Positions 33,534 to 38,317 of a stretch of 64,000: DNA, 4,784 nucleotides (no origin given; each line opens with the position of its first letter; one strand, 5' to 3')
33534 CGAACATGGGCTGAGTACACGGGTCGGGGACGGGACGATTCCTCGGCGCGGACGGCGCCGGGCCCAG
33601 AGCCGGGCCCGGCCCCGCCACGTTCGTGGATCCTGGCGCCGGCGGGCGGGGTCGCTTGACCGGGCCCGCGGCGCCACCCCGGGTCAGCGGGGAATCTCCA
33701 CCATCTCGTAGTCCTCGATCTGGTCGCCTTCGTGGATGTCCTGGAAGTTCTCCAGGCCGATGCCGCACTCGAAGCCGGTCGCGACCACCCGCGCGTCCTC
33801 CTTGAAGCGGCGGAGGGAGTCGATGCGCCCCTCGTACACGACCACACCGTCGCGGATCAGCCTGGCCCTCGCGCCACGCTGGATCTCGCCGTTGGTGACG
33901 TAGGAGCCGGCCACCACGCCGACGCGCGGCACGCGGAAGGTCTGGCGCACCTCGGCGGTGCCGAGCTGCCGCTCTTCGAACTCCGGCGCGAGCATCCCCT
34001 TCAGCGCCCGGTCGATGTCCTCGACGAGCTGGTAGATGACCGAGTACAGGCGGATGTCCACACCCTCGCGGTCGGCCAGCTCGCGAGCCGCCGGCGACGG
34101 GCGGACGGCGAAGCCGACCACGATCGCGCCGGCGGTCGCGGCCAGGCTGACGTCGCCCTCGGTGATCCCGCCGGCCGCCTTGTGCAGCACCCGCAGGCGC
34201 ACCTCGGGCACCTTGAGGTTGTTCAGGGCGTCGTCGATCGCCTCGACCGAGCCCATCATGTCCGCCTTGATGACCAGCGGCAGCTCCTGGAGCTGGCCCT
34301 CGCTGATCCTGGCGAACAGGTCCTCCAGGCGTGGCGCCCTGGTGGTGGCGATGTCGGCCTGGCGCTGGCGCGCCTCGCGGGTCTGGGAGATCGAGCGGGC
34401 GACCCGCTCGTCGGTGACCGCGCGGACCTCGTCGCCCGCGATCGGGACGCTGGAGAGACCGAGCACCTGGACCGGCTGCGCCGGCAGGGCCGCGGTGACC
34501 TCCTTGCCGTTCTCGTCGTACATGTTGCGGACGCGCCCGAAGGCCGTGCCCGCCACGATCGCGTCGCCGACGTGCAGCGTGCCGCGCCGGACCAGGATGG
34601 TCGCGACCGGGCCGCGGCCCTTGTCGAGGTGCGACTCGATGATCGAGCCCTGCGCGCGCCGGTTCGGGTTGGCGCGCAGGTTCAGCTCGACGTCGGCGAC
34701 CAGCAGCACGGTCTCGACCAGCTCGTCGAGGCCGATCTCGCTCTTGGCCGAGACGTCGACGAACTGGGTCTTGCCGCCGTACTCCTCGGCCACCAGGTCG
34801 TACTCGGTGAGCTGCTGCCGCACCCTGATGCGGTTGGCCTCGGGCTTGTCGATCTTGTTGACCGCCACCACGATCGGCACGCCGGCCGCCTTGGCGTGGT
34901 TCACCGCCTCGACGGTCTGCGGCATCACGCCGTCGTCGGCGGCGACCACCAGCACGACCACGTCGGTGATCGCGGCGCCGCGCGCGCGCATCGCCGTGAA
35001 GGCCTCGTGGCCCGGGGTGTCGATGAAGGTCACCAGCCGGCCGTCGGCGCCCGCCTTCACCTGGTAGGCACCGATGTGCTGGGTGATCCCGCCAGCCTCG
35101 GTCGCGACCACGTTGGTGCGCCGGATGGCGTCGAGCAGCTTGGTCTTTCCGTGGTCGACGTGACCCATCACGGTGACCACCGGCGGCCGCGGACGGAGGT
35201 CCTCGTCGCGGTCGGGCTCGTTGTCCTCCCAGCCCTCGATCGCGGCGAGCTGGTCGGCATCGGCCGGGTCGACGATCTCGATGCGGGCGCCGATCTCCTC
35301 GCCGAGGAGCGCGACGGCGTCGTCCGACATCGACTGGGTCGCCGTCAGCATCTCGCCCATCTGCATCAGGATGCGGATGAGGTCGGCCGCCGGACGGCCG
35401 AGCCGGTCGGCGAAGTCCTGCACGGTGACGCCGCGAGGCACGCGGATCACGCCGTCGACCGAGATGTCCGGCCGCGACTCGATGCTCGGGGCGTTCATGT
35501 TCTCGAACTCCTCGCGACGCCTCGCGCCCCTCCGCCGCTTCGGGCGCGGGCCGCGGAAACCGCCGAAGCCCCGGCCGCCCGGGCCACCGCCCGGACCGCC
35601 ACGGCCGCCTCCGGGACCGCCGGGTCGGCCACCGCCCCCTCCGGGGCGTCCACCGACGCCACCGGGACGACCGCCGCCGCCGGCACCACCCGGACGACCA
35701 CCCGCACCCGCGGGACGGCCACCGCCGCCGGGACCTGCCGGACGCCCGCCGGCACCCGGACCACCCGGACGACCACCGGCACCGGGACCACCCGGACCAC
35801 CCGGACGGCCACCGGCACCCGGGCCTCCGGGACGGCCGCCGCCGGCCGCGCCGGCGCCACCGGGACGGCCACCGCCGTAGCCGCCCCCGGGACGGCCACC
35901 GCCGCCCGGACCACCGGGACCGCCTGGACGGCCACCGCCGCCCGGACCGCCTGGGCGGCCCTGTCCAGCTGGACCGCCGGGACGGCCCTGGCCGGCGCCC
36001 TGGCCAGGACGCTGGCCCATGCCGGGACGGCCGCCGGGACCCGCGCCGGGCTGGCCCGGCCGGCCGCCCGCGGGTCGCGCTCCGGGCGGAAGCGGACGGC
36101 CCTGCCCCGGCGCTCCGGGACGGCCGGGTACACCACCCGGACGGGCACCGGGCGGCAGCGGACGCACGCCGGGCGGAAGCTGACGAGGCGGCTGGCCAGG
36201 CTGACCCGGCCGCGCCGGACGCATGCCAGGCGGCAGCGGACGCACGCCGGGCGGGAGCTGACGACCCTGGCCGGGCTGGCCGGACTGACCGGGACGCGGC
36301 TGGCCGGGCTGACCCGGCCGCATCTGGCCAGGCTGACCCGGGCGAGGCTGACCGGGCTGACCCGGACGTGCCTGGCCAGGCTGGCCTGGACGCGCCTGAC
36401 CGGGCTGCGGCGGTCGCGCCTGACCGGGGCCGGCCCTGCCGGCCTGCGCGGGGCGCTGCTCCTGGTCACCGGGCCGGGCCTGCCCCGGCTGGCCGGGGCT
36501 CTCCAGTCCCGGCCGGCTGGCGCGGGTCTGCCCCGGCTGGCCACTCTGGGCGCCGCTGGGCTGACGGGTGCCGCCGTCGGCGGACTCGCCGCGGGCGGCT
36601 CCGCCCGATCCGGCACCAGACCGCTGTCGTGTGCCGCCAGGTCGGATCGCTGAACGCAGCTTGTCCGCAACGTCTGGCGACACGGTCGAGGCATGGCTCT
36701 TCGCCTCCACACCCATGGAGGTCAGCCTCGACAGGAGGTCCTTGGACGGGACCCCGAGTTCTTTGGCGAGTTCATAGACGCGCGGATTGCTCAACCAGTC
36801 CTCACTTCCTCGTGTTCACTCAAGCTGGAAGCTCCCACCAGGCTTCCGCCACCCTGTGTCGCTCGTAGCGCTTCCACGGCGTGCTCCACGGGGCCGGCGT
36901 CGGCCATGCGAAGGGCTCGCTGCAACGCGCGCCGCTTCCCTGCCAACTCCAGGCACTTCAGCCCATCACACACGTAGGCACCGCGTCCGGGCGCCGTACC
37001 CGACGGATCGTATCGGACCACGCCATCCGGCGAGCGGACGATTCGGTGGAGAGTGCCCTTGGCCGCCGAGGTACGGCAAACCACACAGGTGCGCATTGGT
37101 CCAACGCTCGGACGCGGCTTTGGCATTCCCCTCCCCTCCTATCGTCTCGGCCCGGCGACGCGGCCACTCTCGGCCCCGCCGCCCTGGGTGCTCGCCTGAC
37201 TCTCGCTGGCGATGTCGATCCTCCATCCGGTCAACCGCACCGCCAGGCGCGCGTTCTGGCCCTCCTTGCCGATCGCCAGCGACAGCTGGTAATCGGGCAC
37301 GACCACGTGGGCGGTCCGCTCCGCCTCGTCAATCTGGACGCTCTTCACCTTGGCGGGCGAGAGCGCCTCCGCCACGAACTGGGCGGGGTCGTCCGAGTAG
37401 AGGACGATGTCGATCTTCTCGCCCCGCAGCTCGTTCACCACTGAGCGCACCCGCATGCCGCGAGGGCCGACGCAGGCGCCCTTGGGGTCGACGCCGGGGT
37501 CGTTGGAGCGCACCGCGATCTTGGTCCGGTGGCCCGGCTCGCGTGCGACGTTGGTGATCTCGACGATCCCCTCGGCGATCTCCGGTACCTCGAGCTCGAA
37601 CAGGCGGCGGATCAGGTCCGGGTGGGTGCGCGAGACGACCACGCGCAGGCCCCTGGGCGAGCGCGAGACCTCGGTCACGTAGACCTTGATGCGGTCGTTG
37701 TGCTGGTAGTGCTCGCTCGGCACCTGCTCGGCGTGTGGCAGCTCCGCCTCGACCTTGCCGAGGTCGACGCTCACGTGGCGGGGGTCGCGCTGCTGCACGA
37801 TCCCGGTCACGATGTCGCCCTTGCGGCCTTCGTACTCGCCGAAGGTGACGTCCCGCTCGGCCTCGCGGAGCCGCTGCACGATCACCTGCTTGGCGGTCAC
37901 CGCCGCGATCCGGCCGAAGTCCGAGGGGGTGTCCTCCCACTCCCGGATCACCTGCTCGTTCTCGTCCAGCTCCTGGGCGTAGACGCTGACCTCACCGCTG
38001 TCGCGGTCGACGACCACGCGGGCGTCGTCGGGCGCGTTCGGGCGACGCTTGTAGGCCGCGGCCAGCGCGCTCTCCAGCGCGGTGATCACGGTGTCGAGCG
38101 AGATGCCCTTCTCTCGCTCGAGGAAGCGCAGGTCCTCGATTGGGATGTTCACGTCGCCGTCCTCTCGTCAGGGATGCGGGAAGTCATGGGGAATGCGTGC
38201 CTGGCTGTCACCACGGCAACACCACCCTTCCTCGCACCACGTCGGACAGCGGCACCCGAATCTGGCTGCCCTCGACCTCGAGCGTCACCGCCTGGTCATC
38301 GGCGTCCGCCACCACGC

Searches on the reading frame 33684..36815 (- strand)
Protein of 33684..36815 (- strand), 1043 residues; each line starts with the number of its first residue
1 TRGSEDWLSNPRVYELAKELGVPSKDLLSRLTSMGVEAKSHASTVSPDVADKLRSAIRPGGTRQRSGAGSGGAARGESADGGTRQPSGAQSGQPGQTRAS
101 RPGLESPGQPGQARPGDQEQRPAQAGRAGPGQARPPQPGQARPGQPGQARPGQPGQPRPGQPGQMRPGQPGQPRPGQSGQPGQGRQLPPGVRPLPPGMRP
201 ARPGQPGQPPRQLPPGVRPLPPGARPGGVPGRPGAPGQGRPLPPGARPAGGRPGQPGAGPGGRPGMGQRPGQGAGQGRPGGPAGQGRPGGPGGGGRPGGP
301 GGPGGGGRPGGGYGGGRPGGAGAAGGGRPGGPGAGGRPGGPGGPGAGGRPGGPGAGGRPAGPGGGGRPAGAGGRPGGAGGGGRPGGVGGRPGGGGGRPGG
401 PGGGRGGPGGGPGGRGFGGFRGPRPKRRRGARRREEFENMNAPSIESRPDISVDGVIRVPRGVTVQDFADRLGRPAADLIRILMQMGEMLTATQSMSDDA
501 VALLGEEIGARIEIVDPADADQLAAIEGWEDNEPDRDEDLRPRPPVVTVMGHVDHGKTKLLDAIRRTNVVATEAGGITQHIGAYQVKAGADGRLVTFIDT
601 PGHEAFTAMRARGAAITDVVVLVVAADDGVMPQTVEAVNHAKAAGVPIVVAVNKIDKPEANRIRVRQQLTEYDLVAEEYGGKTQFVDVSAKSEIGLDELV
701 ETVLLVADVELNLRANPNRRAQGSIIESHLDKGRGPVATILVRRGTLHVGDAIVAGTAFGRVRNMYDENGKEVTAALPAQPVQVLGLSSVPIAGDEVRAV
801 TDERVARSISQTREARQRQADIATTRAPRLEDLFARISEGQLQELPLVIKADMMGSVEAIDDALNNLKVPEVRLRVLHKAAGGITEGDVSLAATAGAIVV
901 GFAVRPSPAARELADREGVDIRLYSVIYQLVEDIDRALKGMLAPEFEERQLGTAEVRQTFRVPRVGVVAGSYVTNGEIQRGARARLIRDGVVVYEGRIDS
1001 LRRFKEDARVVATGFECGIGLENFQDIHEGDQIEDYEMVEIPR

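Call 61: search_protein_families(library=pfam, proteins=[window:33684-36815:-], max_evalue=0.00001)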
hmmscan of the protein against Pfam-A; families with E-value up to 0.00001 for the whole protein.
window:33684-36815:- (1043 aa): 7 families
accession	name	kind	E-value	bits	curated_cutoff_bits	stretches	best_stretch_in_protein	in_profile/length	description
PF11987.13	IF-2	-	2.5e-37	127.8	27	1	823-934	5-116/117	Translation-initiation factor 2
PF00009.33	GTP_EFTU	-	1.2e-34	119.9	26.5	1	547-704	6-183/188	Elongation factor Tu GTP binding domain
PF04760.21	IF2_N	-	3.8e-28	97.5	25.3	2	12-57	5-50/53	Translation initiation factor IF-2, N-terminal region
PF22042.2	EF-G_D2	-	4.7e-26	91.2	27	1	721-798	2-82/84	Elongation factor G domain 2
PF01926.29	MMR_HSR1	-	2.1e-09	37.9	21.9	1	547-654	2-113/113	50S ribosome-binding GTPase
PF03144.31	GTP_EFTU_D2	-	7.4e-07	29.9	30.3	0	966-1032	1-71/73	Elongation factor Tu domain 2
PF00071.28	Ras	-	8e-06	26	21.6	0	548-703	3-156/162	Ras family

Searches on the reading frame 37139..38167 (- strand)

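Call 61: search_protein_families(library=pfam, proteins=[window:37139-38167:-], max_evalue=0.00001)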
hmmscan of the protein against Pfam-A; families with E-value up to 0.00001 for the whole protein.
window:37139-38167:- (342 aa): 3 families
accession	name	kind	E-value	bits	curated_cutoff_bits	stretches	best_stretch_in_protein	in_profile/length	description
PF13184.12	KH_5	-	2.1e-30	105.1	27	1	211-279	1-69/69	NusA-like KH domain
PF08529.16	NusA_N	-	2.7e-22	79.7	23.8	2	13-66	6-59/119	NusA N-terminal domain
PF00575.29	S1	-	8e-08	33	22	1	115-174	3-69/74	S1 RNA binding domain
